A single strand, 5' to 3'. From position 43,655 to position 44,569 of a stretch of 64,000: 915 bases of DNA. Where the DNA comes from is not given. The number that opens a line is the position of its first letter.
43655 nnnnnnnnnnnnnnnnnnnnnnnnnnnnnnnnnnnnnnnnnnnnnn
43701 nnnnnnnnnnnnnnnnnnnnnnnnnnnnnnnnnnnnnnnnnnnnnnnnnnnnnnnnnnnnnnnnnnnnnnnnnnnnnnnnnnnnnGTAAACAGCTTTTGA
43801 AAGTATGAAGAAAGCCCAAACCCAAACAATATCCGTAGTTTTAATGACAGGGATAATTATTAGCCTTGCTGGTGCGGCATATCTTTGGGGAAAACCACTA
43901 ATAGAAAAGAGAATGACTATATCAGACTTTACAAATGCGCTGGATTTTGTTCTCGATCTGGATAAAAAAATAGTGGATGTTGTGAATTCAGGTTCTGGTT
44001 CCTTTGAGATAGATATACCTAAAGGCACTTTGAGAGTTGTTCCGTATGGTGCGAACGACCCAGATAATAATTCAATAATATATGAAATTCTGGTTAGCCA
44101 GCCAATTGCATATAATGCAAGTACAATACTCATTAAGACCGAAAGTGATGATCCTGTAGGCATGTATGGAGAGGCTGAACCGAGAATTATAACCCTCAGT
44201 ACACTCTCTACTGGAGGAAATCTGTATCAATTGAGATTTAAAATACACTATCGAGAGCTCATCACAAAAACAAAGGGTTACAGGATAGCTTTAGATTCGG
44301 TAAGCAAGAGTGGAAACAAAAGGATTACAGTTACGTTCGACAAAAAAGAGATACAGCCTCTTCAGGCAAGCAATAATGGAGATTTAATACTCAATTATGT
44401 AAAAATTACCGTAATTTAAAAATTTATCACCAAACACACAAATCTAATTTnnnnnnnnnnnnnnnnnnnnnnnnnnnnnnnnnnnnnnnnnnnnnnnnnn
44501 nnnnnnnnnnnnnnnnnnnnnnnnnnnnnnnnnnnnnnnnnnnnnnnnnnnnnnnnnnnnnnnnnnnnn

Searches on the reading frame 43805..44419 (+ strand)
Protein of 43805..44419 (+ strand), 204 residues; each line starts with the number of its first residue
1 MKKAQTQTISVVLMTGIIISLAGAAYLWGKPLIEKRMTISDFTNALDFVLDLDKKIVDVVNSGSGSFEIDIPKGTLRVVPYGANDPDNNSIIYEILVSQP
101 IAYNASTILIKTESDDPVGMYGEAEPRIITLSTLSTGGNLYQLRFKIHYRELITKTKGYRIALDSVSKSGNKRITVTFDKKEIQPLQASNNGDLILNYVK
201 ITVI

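Call 46: search_protein_families(library=pfam, proteins=[window:43805-44419:+], max_evalue=0.01)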
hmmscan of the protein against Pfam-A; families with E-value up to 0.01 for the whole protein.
window:43805-44419:+ (204 aa): 1 family
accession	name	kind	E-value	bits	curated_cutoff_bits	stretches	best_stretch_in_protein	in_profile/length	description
PF23960.2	DUF7289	-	0.0098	15.9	27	0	4-80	2-80/238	Family of unknown function (DUF7289)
